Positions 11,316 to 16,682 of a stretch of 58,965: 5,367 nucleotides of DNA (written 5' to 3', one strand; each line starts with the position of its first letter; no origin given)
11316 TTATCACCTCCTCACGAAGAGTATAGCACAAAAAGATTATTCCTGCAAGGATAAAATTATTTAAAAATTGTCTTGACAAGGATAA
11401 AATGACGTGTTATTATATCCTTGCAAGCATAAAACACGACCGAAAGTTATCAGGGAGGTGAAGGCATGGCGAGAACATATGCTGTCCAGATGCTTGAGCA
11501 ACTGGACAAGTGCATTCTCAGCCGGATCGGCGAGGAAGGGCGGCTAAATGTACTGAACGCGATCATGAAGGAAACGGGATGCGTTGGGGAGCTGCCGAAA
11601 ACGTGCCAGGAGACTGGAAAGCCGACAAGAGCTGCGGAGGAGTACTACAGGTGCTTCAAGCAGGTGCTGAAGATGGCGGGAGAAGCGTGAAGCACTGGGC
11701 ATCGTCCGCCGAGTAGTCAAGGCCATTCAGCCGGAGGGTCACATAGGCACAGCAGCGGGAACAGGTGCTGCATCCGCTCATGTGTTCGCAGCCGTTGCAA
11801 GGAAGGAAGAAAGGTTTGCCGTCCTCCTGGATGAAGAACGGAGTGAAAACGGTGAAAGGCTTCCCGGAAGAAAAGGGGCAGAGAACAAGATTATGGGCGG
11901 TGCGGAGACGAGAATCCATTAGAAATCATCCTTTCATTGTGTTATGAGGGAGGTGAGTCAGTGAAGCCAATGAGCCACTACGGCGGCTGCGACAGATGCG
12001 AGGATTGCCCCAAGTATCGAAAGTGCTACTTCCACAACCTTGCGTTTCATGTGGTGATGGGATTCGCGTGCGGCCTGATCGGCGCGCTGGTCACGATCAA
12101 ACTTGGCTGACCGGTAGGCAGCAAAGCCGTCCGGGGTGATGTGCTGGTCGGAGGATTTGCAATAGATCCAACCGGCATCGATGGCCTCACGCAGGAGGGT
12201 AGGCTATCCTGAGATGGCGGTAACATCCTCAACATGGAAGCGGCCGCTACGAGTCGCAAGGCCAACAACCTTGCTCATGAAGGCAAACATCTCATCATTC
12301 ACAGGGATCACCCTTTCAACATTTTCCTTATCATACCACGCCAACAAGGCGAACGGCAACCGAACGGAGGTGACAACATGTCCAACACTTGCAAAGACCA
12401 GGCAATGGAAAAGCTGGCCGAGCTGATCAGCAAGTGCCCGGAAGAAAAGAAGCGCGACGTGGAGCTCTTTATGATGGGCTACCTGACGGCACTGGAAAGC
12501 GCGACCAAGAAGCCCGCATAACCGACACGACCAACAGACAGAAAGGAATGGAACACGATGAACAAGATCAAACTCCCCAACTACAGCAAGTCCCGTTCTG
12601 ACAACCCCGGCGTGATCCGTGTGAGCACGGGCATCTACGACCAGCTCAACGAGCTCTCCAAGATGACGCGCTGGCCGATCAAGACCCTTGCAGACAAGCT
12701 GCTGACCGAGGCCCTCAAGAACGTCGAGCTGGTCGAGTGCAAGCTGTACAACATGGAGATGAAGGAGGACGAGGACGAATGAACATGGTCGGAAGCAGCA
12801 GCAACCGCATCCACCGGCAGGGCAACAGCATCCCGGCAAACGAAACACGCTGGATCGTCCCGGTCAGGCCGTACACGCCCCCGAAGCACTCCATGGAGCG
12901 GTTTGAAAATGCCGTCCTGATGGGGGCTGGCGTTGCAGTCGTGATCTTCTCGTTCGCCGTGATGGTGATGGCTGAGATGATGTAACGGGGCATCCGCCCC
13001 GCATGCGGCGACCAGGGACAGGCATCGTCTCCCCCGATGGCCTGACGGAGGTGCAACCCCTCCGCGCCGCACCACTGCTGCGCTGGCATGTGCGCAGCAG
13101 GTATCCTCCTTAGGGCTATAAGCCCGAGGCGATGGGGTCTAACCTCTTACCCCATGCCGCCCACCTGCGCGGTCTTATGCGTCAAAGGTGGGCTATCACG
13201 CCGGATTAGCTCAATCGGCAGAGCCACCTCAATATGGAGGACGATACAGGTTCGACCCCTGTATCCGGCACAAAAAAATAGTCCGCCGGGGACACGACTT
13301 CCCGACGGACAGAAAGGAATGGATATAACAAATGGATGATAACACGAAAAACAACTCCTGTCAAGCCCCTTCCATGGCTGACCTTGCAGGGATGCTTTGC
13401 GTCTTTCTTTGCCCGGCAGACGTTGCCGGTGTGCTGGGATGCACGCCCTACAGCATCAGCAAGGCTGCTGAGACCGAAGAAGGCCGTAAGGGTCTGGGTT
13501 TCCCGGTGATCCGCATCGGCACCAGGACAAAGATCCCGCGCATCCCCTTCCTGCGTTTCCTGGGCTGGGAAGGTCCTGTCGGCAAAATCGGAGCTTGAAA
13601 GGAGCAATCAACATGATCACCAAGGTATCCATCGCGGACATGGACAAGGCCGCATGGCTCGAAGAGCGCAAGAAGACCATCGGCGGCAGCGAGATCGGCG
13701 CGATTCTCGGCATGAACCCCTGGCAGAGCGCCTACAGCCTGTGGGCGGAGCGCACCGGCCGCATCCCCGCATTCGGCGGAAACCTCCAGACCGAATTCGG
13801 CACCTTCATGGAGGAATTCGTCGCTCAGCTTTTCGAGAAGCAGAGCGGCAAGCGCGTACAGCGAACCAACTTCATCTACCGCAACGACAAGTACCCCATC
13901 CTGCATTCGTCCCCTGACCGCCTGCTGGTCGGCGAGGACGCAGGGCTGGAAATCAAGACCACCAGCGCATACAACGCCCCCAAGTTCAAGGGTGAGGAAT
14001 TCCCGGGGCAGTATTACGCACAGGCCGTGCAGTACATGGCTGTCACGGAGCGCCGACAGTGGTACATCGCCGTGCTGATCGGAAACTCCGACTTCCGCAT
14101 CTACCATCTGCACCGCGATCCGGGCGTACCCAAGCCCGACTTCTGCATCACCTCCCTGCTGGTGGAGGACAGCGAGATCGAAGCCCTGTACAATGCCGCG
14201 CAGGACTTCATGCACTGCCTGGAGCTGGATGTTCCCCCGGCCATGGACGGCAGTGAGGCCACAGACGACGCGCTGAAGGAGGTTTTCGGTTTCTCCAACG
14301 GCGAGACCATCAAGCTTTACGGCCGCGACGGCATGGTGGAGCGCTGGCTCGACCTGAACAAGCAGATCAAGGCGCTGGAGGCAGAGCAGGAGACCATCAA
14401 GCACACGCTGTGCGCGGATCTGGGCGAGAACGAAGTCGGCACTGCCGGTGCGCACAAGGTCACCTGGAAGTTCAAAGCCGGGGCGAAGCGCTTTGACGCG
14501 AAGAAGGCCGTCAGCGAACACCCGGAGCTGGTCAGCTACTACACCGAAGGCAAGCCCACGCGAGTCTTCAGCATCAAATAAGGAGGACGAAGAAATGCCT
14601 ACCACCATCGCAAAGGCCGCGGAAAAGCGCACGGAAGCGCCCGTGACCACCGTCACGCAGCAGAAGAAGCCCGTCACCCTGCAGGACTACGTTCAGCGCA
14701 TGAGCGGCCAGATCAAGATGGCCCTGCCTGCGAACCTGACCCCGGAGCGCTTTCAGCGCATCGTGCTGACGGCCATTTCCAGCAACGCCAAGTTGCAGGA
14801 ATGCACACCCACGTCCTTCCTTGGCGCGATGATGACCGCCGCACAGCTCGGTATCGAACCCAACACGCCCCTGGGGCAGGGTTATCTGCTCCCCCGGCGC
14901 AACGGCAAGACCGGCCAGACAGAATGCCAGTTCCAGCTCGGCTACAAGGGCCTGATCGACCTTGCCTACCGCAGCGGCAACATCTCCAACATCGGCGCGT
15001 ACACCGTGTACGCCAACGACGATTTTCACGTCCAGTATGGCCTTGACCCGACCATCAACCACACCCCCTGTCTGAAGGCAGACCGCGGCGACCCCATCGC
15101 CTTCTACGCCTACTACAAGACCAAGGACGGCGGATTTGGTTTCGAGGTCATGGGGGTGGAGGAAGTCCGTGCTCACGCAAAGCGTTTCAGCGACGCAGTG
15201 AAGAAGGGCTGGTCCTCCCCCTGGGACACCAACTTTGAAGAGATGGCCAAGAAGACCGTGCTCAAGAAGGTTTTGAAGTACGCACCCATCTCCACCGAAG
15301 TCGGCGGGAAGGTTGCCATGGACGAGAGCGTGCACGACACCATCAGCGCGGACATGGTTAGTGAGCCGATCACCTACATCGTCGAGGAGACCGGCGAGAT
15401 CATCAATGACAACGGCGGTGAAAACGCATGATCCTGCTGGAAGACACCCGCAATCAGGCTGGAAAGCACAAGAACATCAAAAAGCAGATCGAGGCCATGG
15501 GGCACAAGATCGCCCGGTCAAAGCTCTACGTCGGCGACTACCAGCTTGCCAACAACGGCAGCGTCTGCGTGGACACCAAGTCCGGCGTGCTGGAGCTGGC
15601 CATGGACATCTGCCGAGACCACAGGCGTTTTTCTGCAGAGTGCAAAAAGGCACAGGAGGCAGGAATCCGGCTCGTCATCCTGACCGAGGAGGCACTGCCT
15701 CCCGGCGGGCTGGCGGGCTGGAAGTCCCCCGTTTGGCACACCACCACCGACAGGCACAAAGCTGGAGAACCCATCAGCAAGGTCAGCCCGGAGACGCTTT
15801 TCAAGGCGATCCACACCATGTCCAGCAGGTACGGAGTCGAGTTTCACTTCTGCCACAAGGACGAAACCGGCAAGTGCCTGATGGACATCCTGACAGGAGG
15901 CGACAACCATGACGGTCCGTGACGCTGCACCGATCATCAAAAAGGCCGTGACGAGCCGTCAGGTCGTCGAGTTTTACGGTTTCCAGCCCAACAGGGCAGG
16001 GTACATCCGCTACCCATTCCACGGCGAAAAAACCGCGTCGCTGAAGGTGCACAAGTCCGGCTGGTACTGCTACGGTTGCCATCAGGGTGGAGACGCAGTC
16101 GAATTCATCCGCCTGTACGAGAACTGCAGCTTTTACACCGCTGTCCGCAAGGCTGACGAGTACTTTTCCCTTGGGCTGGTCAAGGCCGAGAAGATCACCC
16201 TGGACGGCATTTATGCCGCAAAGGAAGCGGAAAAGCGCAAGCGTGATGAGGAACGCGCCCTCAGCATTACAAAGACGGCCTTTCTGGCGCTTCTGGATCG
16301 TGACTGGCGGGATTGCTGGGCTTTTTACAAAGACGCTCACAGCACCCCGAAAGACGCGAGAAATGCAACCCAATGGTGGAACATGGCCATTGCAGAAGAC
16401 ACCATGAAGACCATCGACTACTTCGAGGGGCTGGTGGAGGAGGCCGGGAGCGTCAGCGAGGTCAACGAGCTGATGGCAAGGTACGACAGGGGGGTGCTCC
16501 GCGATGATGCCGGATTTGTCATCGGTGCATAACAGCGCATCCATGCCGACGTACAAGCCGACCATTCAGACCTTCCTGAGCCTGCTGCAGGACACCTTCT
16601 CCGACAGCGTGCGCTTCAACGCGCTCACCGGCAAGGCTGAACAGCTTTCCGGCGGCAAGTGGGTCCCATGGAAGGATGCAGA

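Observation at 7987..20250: A 12.2-kb integrative element sits inside the leader-proximal type I-C CRISPR repeat, splitting it into two chimeric att-like halves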

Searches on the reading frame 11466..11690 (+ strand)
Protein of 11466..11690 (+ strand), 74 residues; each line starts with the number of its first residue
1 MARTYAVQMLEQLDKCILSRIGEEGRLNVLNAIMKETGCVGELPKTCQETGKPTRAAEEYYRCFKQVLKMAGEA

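Call 87: search_protein_families(library=pfam, proteins=[window:11466-11690:+], max_evalue=0.05)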
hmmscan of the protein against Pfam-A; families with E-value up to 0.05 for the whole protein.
window:11466-11690:+ (74 aa): 0 families

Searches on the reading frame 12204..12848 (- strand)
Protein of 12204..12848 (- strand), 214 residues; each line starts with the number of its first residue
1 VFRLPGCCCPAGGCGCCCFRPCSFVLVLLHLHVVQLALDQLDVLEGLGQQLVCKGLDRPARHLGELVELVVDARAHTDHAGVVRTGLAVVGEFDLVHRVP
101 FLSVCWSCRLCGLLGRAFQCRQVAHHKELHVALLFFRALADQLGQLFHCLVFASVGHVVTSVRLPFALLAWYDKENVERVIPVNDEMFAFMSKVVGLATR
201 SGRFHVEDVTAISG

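Call 68: search_protein_families(library=phrogs, proteins=[window:12204-12848:-], max_evalue=0.001)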
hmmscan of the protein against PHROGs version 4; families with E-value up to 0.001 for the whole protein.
window:12204-12848:- (214 aa): 0 families

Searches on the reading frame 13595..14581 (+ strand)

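Call 12: search_protein_families(library=pfam, proteins=[window:13595-14581:+], max_evalue=0.01)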
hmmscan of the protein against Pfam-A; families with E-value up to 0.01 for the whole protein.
window:13595-14581:+ (328 aa): 1 family
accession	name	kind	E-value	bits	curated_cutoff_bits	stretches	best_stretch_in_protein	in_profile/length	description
PF09588.16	YqaJ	-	1e-26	94.5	22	1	21-153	2-149/150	YqaJ-like viral recombinase domain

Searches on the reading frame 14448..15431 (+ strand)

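Call 12: search_protein_families(library=pfam, proteins=[window:14448-15431:+], max_evalue=0.01)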
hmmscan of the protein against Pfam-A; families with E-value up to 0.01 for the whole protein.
window:14448-15431:+ (327 aa): 1 family
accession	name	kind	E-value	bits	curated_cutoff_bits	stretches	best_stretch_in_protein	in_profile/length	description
PF03837.19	RecT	-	1.9e-52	178.2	24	1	100-296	1-188/198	RecT family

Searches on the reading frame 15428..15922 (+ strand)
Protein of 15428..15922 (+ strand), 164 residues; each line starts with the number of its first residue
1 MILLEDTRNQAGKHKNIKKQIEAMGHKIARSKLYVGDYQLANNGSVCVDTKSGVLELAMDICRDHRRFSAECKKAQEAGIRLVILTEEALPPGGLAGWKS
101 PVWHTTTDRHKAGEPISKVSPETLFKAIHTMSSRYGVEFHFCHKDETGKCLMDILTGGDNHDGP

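Call 12: search_protein_families(library=pfam, proteins=[window:15428-15922:+], max_evalue=0.01)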
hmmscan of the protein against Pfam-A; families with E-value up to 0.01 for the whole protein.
window:15428-15922:+ (164 aa): 1 family
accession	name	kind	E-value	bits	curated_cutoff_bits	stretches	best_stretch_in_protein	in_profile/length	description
PF02732.21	ERCC4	-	6e-07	29.9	24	1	15-148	8-134/140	ERCC4 domain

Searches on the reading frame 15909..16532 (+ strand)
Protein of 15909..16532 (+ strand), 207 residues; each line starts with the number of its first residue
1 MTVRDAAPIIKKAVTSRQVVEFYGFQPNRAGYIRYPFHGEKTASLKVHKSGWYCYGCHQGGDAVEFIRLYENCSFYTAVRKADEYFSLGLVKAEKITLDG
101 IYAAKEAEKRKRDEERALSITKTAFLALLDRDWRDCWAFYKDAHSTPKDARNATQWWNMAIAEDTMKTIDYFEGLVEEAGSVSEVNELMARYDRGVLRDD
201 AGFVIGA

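Call 12: search_protein_families(library=pfam, proteins=[window:15909-16532:+], max_evalue=0.01)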
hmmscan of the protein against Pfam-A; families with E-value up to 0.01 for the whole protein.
window:15909-16532:+ (207 aa): 1 family
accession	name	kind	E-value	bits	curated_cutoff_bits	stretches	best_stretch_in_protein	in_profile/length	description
PF01807.25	Zn_ribbon_DnaG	-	7.4e-13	48.6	24.9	1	35-88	36-91/98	CHC2 zinc finger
